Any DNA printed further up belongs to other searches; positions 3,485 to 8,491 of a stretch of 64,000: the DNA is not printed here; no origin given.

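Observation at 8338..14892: Amino-acid-primed A-PCP-KS-AT-ACP-aminotransferase megasynthase (in-line beta-amination)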

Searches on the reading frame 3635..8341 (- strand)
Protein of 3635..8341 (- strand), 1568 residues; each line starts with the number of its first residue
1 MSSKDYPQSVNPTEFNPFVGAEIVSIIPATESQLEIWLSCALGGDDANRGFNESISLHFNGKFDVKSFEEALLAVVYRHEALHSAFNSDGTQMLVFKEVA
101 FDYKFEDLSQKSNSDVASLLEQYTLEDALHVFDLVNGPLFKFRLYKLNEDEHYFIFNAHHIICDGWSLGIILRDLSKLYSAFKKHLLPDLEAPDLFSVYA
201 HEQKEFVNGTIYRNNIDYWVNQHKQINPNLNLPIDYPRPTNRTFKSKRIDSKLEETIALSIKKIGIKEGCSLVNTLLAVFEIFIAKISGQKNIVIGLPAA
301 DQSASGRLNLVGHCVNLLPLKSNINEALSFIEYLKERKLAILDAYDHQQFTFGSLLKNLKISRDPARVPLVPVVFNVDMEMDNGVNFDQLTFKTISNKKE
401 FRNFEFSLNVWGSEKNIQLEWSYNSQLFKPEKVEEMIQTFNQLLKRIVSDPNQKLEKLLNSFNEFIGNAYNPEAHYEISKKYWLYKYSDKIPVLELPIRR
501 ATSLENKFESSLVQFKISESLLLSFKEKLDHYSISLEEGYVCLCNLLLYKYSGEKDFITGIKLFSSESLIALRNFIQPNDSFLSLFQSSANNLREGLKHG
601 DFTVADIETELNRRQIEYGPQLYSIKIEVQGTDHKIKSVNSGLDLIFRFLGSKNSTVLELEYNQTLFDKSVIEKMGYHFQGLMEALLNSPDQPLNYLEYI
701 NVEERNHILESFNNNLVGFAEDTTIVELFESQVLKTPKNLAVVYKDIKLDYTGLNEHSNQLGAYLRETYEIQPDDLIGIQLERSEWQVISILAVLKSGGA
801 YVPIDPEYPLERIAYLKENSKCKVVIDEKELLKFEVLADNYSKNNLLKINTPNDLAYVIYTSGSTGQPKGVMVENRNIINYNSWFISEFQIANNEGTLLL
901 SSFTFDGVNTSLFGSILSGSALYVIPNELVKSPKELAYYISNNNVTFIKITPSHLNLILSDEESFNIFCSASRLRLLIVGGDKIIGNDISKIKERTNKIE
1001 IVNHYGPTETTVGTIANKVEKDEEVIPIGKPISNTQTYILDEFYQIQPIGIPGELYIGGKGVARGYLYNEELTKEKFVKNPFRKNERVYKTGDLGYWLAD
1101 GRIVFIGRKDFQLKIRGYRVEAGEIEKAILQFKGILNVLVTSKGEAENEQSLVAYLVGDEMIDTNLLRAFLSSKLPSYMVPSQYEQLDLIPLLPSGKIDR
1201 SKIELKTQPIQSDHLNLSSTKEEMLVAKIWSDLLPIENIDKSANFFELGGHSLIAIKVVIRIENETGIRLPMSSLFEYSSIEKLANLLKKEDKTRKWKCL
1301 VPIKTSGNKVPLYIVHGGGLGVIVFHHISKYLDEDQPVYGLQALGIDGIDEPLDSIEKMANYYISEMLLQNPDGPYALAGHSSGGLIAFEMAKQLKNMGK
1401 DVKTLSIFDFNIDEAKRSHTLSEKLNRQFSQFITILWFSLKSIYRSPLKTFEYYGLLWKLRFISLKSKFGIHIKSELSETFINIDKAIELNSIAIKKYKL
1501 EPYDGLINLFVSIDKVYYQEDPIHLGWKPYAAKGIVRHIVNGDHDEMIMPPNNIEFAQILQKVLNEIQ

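Call 3: search_protein_families(library=pfam, proteins=[window:3635-8341:-])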
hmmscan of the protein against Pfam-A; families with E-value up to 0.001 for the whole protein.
window:3635-8341:- (1568 aa): 6 families
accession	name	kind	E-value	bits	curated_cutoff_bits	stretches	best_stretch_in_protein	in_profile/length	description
PF00668.25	Condensation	-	8.6e-100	335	30.6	2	27-458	5-444/456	Condensation domain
PF00501.34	AMP-binding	-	4e-71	240.3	29.9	1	729-1067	1-384/384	AMP-binding enzyme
PF00975.26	Thioesterase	-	2.3e-24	87.3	26.4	1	1311-1424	2-116/226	Thioesterase domain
PF00550.31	PP-binding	-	9e-15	55.1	20.8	1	1226-1288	3-67/67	Phosphopantetheine attachment site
PF00561.26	Abhydrolase_1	-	2.7e-05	24.4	25.8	1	1311-1394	2-89/245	alpha/beta hydrolase fold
PF13193.12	AMP-binding_C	-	0.00028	22.2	24.5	1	1124-1197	1-76/76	AMP-binding enzyme C-terminal domain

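Call 12: find_encoding_contigs(protein=window:3635-8341:-, flank=10000, max_places=2)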
Protein window:3635-8341:- (1568 aa): 3 contigs read that carry it; 2 places shown.
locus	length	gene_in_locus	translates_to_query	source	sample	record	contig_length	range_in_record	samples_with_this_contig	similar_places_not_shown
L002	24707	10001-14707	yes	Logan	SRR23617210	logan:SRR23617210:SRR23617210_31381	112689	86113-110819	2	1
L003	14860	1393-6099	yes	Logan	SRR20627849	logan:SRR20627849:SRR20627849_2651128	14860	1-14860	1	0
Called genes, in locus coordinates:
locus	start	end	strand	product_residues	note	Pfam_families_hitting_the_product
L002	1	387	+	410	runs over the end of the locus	PF13579:Glyco_trans_4_4 (weak), PF00534:Glycos_transf_1, PF13692:Glyco_trans_1_4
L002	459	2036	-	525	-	PF13727:CoA_binding_3, PF02397:Bac_transf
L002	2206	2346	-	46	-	-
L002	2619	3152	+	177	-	-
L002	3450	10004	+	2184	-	PF00501:AMP-binding, PF00550:PP-binding, PF00109:ketoacyl-synt, PF02801:Ketoacyl-synt_C, PF16197:KAsynt_C_assoc, PF22621:CurL-like_PKS_C, PF00698:Acyl_transf_1, PF00550:PP-binding, +3 more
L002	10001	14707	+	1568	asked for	PF00668:Condensation, PF00501:AMP-binding, PF00550:PP-binding, PF00975:Thioesterase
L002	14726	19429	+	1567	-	PF00668:Condensation, PF00501:AMP-binding, PF00550:PP-binding, PF00975:Thioesterase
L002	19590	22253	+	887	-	PF00501:AMP-binding, PF13193:AMP-binding_C (weak), PF00550:PP-binding, PF00975:Thioesterase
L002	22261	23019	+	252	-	PF22624:AASDHPPT_N, PF01648:ACPS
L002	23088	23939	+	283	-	PF13621:Cupin_8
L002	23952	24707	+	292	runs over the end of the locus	PF13621:Cupin_8, PF02373:JmjC (faint)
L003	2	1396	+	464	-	?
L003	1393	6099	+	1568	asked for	PF00668:Condensation, PF00501:AMP-binding, PF00550:PP-binding, PF00975:Thioesterase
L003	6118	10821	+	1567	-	PF00668:Condensation, PF00501:AMP-binding, PF00550:PP-binding, PF00975:Thioesterase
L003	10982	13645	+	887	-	PF00501:AMP-binding, PF13193:AMP-binding_C (weak), PF00550:PP-binding, PF00975:Thioesterase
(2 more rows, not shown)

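Call 40: search_protein_families(library=ncbifam, proteins=[window:3638-8341:-, L002:14726-19429:+, L002:19590-22253:+, L002:22261-23019:+, L002:23088-23939:+], max_evalue=0.00001)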
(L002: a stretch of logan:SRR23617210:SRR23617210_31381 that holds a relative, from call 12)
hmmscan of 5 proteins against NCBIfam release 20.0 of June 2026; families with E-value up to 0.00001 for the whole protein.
window:3638-8341:- (1568 aa): 96 families (the best 25 are shown)
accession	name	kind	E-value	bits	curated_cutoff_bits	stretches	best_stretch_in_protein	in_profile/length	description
NF004282.0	PRK05691.1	subfamily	6.3e-196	653.1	4090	3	852-1299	1272-1716/4334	non-ribosomal peptide synthase/polyketide synthase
NF047350.1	aureusi_NRPS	equivalog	2.1e-180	602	2500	2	623-1295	315-982/2373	aureusimine non-ribosomal peptide synthetase AusA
NF038078.1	NRPS_MxcG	equivalog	4.8e-122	408.5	2300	2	658-1294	388-1047/1442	myxochelin non-ribosomal peptide synthetase MxcG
NF041803.1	NRPS_SolG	exception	2.3e-120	403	2200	1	673-1286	511-1153/1163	solanimycin non-ribosomal peptide synthetase SolG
TIGR01733.1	AA-adenyl-dom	subfamily_domain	6.6e-119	397.3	317.4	1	751-1139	2-408/409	amino acid adenylation domain-containing protein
NF007605.2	PRK10252.1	equivalog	3.3e-112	376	2400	2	649-1412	382-1168/1292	enterobactin non-ribosomal peptide synthetase EntF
TIGR03443.1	alpha_am_amid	equivalog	4.1e-97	326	1030.1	5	851-1085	413-654/1390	L-aminoadipate-semialdehyde dehydrogenase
NF003417.0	PRK04813.1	subfamily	1.4e-85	287.7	476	1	725-1204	5-500/505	D-alanine--poly(phosphoribitol) ligase subunit DltA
TIGR01734.1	D-ala-DACP-lig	equivalog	3e-78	263.6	559.85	1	726-1204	3-499/504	D-alanine--poly(phosphoribitol) ligase subunit DltA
NF004837.0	PRK06187.1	subfamily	1.1e-56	192.2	476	2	832-1205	149-520/531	long-chain-fatty-acid--CoA ligase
TIGR03098.1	ligase_PEP_1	hypoth_equivalog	2.6e-54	184.5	592.35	2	850-1204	160-515/517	acyl-CoA ligase (AMP-forming), exosortase A system-associated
TIGR01923.1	menE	equivalog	5.4e-42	144.2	330.15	1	752-1202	3-441/442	o-succinylbenzoate--CoA ligase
NF052269.1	Staph_lig_FadD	equivalog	2.1e-37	128.6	650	1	744-1204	23-490/499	long-chain-fatty-acid--CoA ligase FadD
NF006181.0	PRK08314.1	subfamily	2.2e-37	128.5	705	2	850-1199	201-546/563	long-chain-fatty-acid--CoA ligase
NF005858.0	PRK07787.1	subfamily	5.4e-37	127.3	575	1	730-1203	8-468/471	acyl-CoA synthetase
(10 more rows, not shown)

L002:14726-19429:+ (1567 aa): 92 families (the best 25 are shown)
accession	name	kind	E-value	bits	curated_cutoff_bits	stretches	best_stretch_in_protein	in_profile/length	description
NF047350.1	aureusi_NRPS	equivalog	1.2e-227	758.8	2500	3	657-1292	348-983/2373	aureusimine non-ribosomal peptide synthetase AusA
NF004282.0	PRK05691.1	subfamily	2.4e-197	657.8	4090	2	477-1306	863-1728/4334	non-ribosomal peptide synthase/polyketide synthase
NF041803.1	NRPS_SolG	exception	3.3e-120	402.5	2200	1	651-1281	489-1153/1163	solanimycin non-ribosomal peptide synthetase SolG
NF038078.1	NRPS_MxcG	equivalog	1.8e-113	380.1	2300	2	669-1287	399-1045/1442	myxochelin non-ribosomal peptide synthetase MxcG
TIGR01733.1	AA-adenyl-dom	subfamily_domain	6e-112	374.4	317.4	1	750-1134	1-409/409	amino acid adenylation domain-containing protein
NF007605.2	PRK10252.1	equivalog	1.3e-102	344.3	2400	2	646-1413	379-1174/1292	enterobactin non-ribosomal peptide synthetase EntF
TIGR03443.1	alpha_am_amid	equivalog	3.8e-84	283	1030.1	4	542-850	52-371/1390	L-aminoadipate-semialdehyde dehydrogenase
NF003417.0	PRK04813.1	subfamily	4.8e-78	262.9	476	1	725-1198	5-500/505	D-alanine--poly(phosphoribitol) ligase subunit DltA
TIGR01734.1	D-ala-DACP-lig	equivalog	4.4e-76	256.5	559.85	1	725-1198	2-499/504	D-alanine--poly(phosphoribitol) ligase subunit DltA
TIGR03098.1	ligase_PEP_1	hypoth_equivalog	1.4e-62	211.9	592.35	2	847-1197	157-514/517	acyl-CoA ligase (AMP-forming), exosortase A system-associated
NF004837.0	PRK06187.1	subfamily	2.2e-54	184.6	476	2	830-1201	147-522/531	long-chain-fatty-acid--CoA ligase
NF052269.1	Staph_lig_FadD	equivalog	1.3e-39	135.9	650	1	745-1198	24-490/499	long-chain-fatty-acid--CoA ligase FadD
NF006181.0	PRK08314.1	subfamily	9.4e-39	133.1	705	2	832-1197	184-550/563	long-chain-fatty-acid--CoA ligase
NF005863.0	PRK07798.1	subfamily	3.3e-38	131.6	543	2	833-1194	145-524/540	acyl-CoA synthetase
NF004822.0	PRK06178.1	equivalog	2.6e-35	122.1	782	2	1017-1201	386-567/571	acyl-CoA synthetase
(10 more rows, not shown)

L002:19590-22253:+ (887 aa): 103 families (the best 25 are shown)
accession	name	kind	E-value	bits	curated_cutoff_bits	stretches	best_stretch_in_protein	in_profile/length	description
NF041803.1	NRPS_SolG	exception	7.8e-137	457.6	2200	1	8-605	554-1152/1163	solanimycin non-ribosomal peptide synthetase SolG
TIGR01733.1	AA-adenyl-dom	subfamily_domain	6.8e-122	407.2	317.4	1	42-439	1-409/409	amino acid adenylation domain-containing protein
NF047350.1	aureusi_NRPS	equivalog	2.7e-117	392.7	2500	2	17-458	1436-1865/2373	aureusimine non-ribosomal peptide synthetase AusA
NF004282.0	PRK05691.1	subfamily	1.4e-116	389.8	4090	1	16-613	1132-1710/4334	non-ribosomal peptide synthase/polyketide synthase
NF007605.2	PRK10252.1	equivalog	3.6e-96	322.9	2400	1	20-732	459-1168/1292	enterobactin non-ribosomal peptide synthetase EntF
NF038078.1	NRPS_MxcG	equivalog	1.1e-90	304.6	2300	1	19-613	460-1046/1442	myxochelin non-ribosomal peptide synthetase MxcG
NF003417.0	PRK04813.1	subfamily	4.8e-90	302.5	476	1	21-521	9-500/505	D-alanine--poly(phosphoribitol) ligase subunit DltA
TIGR01734.1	D-ala-DACP-lig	equivalog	2.4e-86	290.3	559.85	1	22-521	7-499/504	D-alanine--poly(phosphoribitol) ligase subunit DltA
TIGR03443.1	alpha_am_amid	equivalog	2.4e-72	243.9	1030.1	2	165-609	422-918/1390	L-aminoadipate-semialdehyde dehydrogenase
TIGR03098.1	ligase_PEP_1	hypoth_equivalog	3.2e-66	223.9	592.35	1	16-520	1-514/517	acyl-CoA ligase (AMP-forming), exosortase A system-associated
NF004837.0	PRK06187.1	subfamily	2.3e-64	217.6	476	1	16-522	9-520/531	long-chain-fatty-acid--CoA ligase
NF052269.1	Staph_lig_FadD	equivalog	9.4e-53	179.3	650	1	35-522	22-491/499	long-chain-fatty-acid--CoA ligase FadD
TIGR01923.1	menE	equivalog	8.3e-44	150.1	330.15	1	42-520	1-442/442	o-succinylbenzoate--CoA ligase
NF002966.0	PRK03640.1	equivalog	1.8e-43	148.9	556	1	22-521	9-477/483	o-succinylbenzoate--CoA ligase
NF006182.0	PRK08316.1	subfamily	6.9e-41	140.3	663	1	17-520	13-513/523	fatty acyl-CoA synthetase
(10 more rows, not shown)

L002:22261-23019:+ (252 aa): 4 families
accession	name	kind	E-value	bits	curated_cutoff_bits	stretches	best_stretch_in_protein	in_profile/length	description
NF042922.1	4PPT_HetI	equivalog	2.2e-22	79.5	370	1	26-190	14-185/235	4'-phosphopantetheinyl transferase HetI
NF047349.1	4PPT_AusB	equivalog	2.9e-17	62.8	225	1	59-207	28-170/205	aureusimine biosynthesis 4'-phosphopantetheinyl transferase AusB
NF007676.0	PRK10351.1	equivalog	3e-12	46.6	174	1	43-183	7-142/195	4'-phosphopantetheinyl transferase AcpT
TIGR00556.1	pantethn_trn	domain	6.2e-10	39.3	45.35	1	129-190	3-70/128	phosphopantetheine--protein transferase domain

L002:23088-23939:+ (283 aa): 0 families

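Call 63: search_protein_families(library=padloc, proteins=[L002:23088-23939:+], max_evalue=0.01)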
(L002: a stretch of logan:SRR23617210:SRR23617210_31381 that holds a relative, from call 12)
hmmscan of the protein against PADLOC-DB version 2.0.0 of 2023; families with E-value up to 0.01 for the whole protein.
L002:23088-23939:+ (283 aa): 0 families
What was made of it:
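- Tried and rejected: PADLOC gave nothing for orf177 or the cupin protein (call 63).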
